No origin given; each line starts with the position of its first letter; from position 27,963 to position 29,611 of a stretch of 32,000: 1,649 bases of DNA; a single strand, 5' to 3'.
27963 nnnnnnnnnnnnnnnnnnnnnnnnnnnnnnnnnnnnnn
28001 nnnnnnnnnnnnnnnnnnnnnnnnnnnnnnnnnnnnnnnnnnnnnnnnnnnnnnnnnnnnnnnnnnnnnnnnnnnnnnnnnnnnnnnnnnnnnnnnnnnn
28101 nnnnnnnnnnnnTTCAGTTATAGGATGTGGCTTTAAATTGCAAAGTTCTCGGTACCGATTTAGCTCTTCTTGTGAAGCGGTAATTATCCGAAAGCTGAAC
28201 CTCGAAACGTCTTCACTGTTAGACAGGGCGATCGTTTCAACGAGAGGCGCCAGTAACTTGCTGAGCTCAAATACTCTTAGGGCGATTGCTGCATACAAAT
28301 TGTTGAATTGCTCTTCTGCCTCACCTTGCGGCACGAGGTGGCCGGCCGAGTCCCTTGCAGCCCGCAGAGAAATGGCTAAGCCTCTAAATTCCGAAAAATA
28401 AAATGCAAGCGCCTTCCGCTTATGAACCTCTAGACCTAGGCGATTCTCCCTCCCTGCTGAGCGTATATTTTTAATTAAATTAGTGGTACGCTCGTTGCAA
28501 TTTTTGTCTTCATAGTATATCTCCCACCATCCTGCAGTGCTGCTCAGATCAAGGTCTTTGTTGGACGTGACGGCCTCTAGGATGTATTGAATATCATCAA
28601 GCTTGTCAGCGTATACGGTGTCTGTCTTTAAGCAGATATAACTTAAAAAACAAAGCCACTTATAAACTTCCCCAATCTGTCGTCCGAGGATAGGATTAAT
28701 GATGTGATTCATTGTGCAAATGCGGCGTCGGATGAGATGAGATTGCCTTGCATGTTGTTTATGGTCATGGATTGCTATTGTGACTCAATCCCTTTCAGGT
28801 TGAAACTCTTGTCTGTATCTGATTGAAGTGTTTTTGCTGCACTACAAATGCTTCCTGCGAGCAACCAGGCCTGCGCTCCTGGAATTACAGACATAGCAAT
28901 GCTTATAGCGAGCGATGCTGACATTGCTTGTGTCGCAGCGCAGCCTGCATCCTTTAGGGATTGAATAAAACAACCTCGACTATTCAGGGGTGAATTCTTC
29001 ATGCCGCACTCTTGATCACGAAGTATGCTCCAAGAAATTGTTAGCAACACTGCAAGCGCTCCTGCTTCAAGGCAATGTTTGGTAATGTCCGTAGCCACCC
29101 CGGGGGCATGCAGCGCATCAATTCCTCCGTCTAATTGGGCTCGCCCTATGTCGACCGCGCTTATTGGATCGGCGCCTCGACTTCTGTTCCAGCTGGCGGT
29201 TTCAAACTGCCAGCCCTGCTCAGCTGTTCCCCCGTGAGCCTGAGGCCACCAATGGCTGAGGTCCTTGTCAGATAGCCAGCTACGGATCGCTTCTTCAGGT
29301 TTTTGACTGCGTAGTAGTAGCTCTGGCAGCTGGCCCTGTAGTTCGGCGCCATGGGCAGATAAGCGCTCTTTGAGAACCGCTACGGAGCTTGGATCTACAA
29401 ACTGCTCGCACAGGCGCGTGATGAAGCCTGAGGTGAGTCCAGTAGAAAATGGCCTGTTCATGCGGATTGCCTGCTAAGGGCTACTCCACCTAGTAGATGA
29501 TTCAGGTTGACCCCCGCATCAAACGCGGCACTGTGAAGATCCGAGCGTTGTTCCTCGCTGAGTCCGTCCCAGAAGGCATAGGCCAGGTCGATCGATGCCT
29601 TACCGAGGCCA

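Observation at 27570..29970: Very low-GC three-gene cassette (two novel membrane proteins plus a HEPN-motif protein): candidate undescribed defence/abortive-infection system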

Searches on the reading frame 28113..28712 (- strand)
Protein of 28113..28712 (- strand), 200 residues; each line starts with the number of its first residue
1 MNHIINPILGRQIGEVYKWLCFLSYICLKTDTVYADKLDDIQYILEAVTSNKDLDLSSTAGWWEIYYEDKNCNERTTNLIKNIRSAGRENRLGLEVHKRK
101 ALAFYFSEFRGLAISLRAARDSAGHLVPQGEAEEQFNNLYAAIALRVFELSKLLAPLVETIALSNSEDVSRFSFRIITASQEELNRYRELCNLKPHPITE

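Call 73: predict_structure(alignment_id=A5)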
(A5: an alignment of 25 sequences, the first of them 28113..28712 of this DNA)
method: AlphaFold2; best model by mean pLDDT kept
length: 200 residues; sequences in the alignment: 25
mean_pLDDT: 88.3   pTM: 0.88
mean pLDDT of the five models: 88.3, 87.1, 85.4, 83.1, 72.8
residues with pLDDT >= 90: 125; 70-90: 60; 50-70: 12; < 50: 3
segments of 3 or more residues with pLDDT < 50: 198-200
pLDDT, mean of each block of 10 residues (from residue 1): 84 97 92 83 94 91 84 89 81 87 96 94 78 83 95 96 95 95 91 60
secondary structure, 60 per line:
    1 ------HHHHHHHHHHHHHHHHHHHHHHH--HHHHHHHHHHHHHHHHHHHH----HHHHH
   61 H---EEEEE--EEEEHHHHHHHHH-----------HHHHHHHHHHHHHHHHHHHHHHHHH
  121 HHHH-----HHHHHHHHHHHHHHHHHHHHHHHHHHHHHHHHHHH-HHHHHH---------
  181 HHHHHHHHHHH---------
elements in order: H7-29 H32-51 H56-61 E65-69 E72-75 H76-84 H96-124 H130-164 H166-171 H181-191
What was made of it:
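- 28128..28712 (-): C N-terminal domain (aa 1-195): a four-helix bundle (H7-29, H32-51, H96-124, H130-164) with an insert of aa 52-95 that includes a beta-hairpin. Domain model with pLDDT 88.3 and pTM 0.88 (call 73).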

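Call 76: fold_search(model_id=the predicted structure, library=pdb)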
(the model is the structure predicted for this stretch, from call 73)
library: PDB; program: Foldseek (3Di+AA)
matches with E <= 10: 147; with E <= 0.001: 0
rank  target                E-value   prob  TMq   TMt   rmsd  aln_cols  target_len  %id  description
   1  5m0j_C                1.7e-01  0.69  0.35  0.31  14.4       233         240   14  Crystal structure of the cytoplasmic complex with She2p, She3p, and the ASH1 mRNA E3-localization element (released 2017-01-18)
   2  5m0j_B                2.2e-01  0.66  0.36  0.32  14.2       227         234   14  Crystal structure of the cytoplasmic complex with She2p, She3p, and the ASH1 mRNA E3-localization element (released 2017-01-18)
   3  5m0i_C                2.7e-01  0.57  0.35  0.31  14.4       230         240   14  Crystal structure of the nuclear complex with She2p and the ASH1 mRNA E3-localization element (released 2017-01-18)
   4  4wnl_C                3.3e-01  0.38  0.30  0.27  14.8       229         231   13  The X-ray structure of a RNA-binding protein complex (released 2014-12-24)
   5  5m0i_D                4.2e-01  0.57  0.39  0.35  13.3       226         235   13  Crystal structure of the nuclear complex with She2p and the ASH1 mRNA E3-localization element (released 2017-01-18)
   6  5m0j_D                5.9e-01  0.38  0.35  0.32  14.8       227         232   14  Crystal structure of the cytoplasmic complex with She2p, She3p, and the ASH1 mRNA E3-localization element (released 2017-01-18)
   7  4wnl_B                7.5e-01  0.44  0.38  0.35  13.4       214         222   13  The X-ray structure of a RNA-binding protein complex (released 2014-12-24)
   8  8z65_R                8.7e-01  0.20  0.32  0.25  12.6       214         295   15  Cryo-EM structure of the hGPR4-Gs complex in pH7.2 (released 2025-04-23)
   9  5m0i_B                9.6e-01  0.28  0.36  0.31  13.6       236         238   12  Crystal structure of the nuclear complex with She2p and the ASH1 mRNA E3-localization element (released 2017-01-18)
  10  8z66                  1.0e+00  0.18  0.32  0.25  12.7       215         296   14  Cryo-EM structure of the receptor of hGPR4-Gs complex in pH7.2 (released 2025-04-23)
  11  5m0i_A                1.1e+00  0.23  0.34  0.32  10.1       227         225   13  Crystal structure of the nuclear complex with She2p and the ASH1 mRNA E3-localization element (released 2017-01-18)
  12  2oer_A                1.1e+00  0.11  0.17  0.19  14.6       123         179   24  Probable Transcriptional Regulator from Pseudomonas aeruginosa (released 2007-01-30)
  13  8qae_A                1.4e+00  0.21  0.35  0.33   9.3       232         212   12  X-ray crystal structure of a de novo designed single-chain antiparallel 6-helix alpha-helical barrel, sc-apCC-6-SLLA (released 2024-07-03)
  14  9hqv_Yk               1.4e+00  0.08  0.17  0.07  18.7       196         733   13  Cryo-EM structure of the small subunit of the mitochondrial ribosome from Toxoplasma gondii (released 2025-06-11)
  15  8z9p_R                1.5e+00  0.09  0.27  0.20  15.8       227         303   14  Cryo-EM structure of human GPR4-Gi complex (released 2025-07-09)
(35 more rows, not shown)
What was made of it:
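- The best weak Foldseek hits are the RNA-binding helical protein She2p (call 76).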

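Call 81: search_solved_structures(query=A7, max_evalue=10, show_alignments=5)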
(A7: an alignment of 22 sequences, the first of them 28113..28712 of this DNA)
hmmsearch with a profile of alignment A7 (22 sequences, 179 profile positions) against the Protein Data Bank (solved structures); distinct sequences matched with E-value up to 10: 5.
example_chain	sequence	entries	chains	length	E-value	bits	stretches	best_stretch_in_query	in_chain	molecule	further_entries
9cpc_1C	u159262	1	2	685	0.027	17.3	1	3-89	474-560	Outer dynein arm-docking complex subunit 4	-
7l7v_A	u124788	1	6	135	0.63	12.9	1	105-134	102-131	Probable disease resistance protein At5g66900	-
6xns_A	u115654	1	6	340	1.1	12.1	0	14-61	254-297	C3_crown-05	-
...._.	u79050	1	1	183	1.2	12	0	47-97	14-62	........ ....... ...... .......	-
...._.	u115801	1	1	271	1.3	11.8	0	47-101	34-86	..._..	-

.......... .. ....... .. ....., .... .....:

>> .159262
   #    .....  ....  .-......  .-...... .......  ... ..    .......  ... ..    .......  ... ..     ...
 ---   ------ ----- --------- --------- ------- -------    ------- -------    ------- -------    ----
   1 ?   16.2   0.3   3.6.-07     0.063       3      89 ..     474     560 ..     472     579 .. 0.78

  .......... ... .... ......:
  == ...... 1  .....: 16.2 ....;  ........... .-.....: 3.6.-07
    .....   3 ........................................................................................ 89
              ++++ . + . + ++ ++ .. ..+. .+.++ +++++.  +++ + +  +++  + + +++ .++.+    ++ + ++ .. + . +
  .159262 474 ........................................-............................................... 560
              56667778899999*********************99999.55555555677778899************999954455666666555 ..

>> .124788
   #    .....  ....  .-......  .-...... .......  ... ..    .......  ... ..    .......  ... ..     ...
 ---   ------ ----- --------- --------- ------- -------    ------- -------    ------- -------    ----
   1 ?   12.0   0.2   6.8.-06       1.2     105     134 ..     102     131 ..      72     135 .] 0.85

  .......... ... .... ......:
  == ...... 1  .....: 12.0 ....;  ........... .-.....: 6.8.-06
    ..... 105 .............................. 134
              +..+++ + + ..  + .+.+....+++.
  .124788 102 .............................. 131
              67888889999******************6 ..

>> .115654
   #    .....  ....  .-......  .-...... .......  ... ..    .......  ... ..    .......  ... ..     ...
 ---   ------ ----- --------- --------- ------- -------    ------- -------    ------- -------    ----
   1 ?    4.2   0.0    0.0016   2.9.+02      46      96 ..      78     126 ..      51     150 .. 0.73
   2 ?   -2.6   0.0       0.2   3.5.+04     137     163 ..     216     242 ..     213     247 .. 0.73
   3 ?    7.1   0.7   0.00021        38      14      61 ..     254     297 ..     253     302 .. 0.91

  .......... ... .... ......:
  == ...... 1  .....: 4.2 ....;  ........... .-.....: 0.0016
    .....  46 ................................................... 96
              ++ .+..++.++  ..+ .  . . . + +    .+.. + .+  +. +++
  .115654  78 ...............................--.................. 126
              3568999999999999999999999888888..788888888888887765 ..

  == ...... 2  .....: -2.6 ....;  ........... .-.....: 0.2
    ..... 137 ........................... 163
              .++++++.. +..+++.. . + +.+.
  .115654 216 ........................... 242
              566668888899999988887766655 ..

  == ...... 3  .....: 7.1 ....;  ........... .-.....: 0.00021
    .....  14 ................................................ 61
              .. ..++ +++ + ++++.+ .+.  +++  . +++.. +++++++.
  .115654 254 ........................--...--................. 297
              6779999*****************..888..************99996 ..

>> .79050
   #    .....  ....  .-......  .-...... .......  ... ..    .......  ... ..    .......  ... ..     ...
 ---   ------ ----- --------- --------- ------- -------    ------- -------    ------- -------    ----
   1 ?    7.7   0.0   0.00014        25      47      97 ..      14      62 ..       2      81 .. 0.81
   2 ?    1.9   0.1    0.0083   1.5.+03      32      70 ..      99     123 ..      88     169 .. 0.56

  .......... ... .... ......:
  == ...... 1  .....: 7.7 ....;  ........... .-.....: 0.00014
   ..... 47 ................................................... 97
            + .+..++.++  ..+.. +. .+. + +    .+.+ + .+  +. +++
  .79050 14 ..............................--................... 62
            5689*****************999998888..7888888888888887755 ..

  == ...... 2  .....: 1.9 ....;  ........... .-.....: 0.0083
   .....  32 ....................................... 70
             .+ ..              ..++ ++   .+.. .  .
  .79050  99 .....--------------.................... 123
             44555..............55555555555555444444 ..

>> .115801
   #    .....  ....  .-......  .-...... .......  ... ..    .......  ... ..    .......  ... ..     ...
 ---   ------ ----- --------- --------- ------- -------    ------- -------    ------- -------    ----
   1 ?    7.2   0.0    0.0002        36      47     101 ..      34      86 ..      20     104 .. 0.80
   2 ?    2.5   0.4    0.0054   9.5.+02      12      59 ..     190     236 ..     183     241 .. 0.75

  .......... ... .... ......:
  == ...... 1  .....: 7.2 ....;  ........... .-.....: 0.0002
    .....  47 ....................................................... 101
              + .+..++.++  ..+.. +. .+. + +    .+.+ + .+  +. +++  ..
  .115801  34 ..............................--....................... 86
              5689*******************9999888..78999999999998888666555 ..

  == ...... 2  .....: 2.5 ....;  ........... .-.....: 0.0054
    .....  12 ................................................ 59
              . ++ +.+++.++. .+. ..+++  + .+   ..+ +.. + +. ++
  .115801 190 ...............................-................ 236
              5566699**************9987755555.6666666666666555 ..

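Call 120: fold_search(model_id=the predicted structure, library=viral)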
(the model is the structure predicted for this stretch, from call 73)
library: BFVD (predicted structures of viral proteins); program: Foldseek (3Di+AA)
matches with E <= 10: 85; with E <= 0.001: 0
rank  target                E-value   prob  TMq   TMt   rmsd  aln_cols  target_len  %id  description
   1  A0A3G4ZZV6            7.3e-01  0.09  0.20  0.19  27.0       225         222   13  Uncharacterized protein [Harvfovirus sp.]
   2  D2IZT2                1.3e+00  0.13  0.24  0.28  17.0       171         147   10  Terminase small subunit [Enterococcus phage phiFL3A]
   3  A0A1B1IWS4            1.4e+00  0.07  0.22  0.18  18.6       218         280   11  (no name in the UniProt tables at hand)
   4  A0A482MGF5            1.5e+00  0.08  0.23  0.20  20.4       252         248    7  Uncharacterized protein [Serratia phage MTx]
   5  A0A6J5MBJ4            1.9e+00  0.08  0.21  0.11  17.3       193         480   13  Uncharacterized protein [uncultured Caudovirales phage]
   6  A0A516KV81            2.3e+00  0.13  0.26  0.35  19.7       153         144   10  (no name in the UniProt tables at hand)
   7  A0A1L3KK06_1          2.7e+00  0.08  0.24  0.08  15.8       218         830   12  (no name in the UniProt tables at hand)
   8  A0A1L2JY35            3.0e+00  0.06  0.19  0.22  18.3       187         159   11  Uncharacterized protein [Aeribacillus phage AP45]
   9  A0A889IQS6            3.1e+00  0.04  0.19  0.18  19.5       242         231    9  (no name in the UniProt tables at hand)
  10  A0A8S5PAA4            3.3e+00  0.03  0.16  0.13  15.6       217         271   12  Uncharacterized protein [Siphoviridae sp. ctCeQ13]
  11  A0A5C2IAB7            3.5e+00  0.02  0.12  0.09  19.6       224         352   13  (no name in the UniProt tables at hand)
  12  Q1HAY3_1              3.8e+00  0.06  0.19  0.04  19.0       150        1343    7  Polyprotein [Helicobasidium mompa endornavirus 1-670]
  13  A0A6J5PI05            3.8e+00  0.04  0.21  0.18  21.2       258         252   11  Uncharacterized protein [uncultured Caudovirales phage]
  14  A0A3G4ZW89            3.8e+00  0.02  0.13  0.12  19.1       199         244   10  Ankyrin repeat protein [Faunusvirus sp.]
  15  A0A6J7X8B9            4.0e+00  0.04  0.17  0.20  14.2       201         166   10  Uncharacterized protein [uncultured Caudovirales phage]
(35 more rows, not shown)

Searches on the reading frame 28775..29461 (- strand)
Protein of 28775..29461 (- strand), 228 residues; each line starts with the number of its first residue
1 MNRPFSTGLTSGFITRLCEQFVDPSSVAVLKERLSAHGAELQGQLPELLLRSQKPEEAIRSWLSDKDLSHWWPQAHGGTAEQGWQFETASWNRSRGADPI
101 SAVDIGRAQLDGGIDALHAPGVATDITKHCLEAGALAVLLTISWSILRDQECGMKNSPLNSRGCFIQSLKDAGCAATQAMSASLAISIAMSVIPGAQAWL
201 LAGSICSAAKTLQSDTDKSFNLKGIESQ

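Call 3: search_protein_families(library=pfam, proteins=[window:28775-29461:-], max_evalue=1)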
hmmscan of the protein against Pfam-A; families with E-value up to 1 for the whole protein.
window:28775-29461:- (228 aa): 0 families

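Call 4: search_protein_families(library=padloc, proteins=[window:28775-29461:-], max_evalue=1)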
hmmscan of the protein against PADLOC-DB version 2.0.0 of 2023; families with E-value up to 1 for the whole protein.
window:28775-29461:- (228 aa): 0 families

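Call 9: find_homologous_proteins(query=window:28775-29461:-)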
Query window:28775-29461:- (228 aa): 88 proteins with E <= 0.001 among 1215 candidates.
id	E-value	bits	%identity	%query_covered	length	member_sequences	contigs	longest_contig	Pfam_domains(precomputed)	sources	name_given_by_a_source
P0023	4.0e-118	411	90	91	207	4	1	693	-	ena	-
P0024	5.9e-91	322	66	98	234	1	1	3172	-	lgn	-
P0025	1.0e-90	321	65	100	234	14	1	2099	-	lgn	-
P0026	4.3e-90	319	64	99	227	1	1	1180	-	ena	-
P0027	5.1e-90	319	65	98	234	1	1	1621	-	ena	-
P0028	5.8e-88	312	63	100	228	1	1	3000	-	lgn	-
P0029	2.5e-87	310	64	98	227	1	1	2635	-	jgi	jgi:hypothetical protein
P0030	4.0e-87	309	62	100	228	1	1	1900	-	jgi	jgi:hypothetical protein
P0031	3.0e-86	307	62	100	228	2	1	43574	-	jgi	jgi:hypothetical protein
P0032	4.8e-86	306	61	100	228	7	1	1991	-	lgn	-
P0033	8.7e-86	305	62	97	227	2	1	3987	-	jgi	-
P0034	1.7e-85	304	62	99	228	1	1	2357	-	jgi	-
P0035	2.3e-85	304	61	100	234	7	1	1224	-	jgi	jgi:hypothetical protein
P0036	2.7e-85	303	61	100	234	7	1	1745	-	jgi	-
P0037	5.3e-85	302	61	100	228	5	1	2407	-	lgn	-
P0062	2.0e-80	288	57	98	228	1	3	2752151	-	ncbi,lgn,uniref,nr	ncbi:hypothetical protein [Synechococcus sp. LA31]|uniref:hypothetical protein n=1 Tax=Synechococcus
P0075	1.9e-64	235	49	100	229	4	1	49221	-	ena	-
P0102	1.3e-48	184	43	99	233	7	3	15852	-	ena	-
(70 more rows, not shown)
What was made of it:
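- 28775..29461 (-): Gene B: 228-aa protein. The start overlaps the stop of A (ATGA). It has a conserved soluble N-terminal domain (aa about 16-116) and moderately hydrophobic C-terminal helices (aa 129-206). 88 homologue clusters (call 9).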

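Call 44: find_encoding_contigs(protein=P0075, flank=8000, max_places=2)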
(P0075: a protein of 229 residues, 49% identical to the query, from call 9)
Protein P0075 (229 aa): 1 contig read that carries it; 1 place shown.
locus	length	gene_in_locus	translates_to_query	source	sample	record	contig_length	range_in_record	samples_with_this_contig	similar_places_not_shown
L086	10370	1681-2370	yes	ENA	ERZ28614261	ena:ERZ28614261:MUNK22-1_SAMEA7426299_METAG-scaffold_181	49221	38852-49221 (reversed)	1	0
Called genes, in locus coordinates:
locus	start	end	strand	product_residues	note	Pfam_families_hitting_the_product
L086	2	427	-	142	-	?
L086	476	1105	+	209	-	-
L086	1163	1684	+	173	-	-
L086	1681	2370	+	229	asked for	-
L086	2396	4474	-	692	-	PF13671:AAA_33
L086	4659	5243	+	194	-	-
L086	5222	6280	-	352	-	-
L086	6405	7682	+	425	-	PF00092:VWA, PF13519:VWA_2, PF13768:VWA_3 (weak)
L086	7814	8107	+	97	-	PF11455:MazE-like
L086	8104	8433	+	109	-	PF02452:PemK_toxin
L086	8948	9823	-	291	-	-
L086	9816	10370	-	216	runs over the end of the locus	PF13532:2OG-FeII_Oxy_2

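Call 45: find_encoding_contigs(protein=P0031, flank=8000, max_places=2)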
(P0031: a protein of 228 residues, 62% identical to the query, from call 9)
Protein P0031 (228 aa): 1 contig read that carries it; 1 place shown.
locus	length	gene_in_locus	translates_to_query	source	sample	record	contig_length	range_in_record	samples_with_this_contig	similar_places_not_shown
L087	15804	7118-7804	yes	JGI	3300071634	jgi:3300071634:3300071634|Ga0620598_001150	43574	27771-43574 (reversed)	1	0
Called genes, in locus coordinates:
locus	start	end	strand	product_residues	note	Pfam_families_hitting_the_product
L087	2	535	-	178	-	?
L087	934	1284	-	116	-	-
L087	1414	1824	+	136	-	PF02452:PemK_toxin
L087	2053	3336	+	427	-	PF00959:Phage_lysozyme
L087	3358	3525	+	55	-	-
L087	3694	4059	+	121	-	PF14250:AbrB-like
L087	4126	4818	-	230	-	-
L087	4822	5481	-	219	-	-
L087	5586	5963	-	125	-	-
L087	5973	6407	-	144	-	-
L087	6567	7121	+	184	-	-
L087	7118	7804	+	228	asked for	-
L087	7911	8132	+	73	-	-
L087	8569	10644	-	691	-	PF13671:AAA_33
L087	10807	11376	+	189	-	-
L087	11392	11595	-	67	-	-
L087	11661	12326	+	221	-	-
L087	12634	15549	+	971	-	PF00176:SNF2-rel_dom, PF00270:DEAD, PF04851:ResIII (weak), PF00271:Helicase_C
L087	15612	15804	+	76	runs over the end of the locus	PF04255:DUF433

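Call 46: find_encoding_contigs(protein=P0062, flank=8000, max_places=2)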
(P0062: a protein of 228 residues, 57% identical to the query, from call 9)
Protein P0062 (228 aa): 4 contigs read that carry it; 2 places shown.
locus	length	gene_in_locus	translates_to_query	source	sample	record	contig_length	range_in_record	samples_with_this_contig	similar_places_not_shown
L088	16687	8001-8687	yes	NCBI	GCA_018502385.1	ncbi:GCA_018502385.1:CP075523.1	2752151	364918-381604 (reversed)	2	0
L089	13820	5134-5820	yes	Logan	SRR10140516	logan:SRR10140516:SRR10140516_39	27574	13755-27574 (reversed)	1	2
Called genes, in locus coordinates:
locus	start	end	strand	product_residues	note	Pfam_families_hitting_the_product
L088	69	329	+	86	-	PF00376:MerR (faint), PF12728:HTH_17 (weak)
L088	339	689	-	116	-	-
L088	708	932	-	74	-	-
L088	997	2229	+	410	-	PF00959:Phage_lysozyme, PF13529:Peptidase_C39_2 (weak)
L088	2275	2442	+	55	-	-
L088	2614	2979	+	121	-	PF14250:AbrB-like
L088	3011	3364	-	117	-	-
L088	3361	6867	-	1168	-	PF13482:RNase_H_2, PF01443:Viral_helicase1 (faint), PF05127:NAT10_TcmA_helicase (weak), PF13245:AAA_19, PF13604:AAA_30, PF13086:AAA_11 (weak), PF13087:AAA_12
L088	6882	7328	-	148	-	-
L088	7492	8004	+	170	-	-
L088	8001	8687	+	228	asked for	-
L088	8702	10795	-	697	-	PF13671:AAA_33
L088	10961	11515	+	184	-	-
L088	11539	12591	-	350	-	-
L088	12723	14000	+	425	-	PF00092:VWA, PF13519:VWA_2, PF13768:VWA_3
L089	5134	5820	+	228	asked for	-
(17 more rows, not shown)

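Call 47: find_encoding_contigs(protein=P0102, flank=8000, max_places=2)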
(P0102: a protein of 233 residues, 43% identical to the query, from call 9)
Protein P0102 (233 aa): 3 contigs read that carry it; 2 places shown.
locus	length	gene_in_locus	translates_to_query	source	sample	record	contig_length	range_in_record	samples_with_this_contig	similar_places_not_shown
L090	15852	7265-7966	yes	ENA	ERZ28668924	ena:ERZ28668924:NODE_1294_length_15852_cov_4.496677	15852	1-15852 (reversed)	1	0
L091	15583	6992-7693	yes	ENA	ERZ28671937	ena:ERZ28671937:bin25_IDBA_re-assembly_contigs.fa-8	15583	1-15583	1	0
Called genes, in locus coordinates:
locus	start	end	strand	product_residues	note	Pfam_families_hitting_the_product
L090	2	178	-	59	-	?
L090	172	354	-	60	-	-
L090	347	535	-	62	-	-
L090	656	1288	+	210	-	PF13276:HTH_21, PF00665:rve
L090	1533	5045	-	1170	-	PF13476:AAA_23, PF13514:AAA_27, PF02463:SMC_N (weak)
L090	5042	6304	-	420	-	PF00149:Metallophos, PF12850:Metallophos_2 (weak)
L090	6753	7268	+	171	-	-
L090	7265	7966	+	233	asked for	-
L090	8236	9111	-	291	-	-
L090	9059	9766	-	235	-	PF13532:2OG-FeII_Oxy_2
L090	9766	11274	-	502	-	PF09670:Cas_Cas02710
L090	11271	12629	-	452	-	PF09670:Cas_Cas02710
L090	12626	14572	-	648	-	PF03787:RAMPs (weak)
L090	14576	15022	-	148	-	-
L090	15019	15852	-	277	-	?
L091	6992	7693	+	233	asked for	-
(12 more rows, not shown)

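Call 48: search_protein_families(library=ncbifam, proteins=[window:28775-29461:-], max_evalue=0.1)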
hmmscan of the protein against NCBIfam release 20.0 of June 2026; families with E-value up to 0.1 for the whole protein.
window:28775-29461:- (228 aa): 0 families

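Call 49: search_protein_families(library=phrogs, proteins=[window:28775-29461:-], max_evalue=0.1)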
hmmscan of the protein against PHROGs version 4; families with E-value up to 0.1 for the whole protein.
window:28775-29461:- (228 aa): 0 families

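Call 109: search_dna_similar(query=window:28775-29461:-, collection=phages, mode=protein, max_evalue=0.001)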
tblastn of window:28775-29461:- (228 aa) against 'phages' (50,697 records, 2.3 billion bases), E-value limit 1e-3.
No match.

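Call 112: search_solved_structures(query=A3, max_evalue=10)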
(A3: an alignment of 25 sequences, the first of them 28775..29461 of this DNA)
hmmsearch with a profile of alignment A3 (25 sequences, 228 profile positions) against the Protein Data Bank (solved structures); distinct sequences matched with E-value up to 10: 0.
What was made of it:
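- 28775..29461 (-): No family or PDB match (calls 3, 4, 48, 49, 112).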
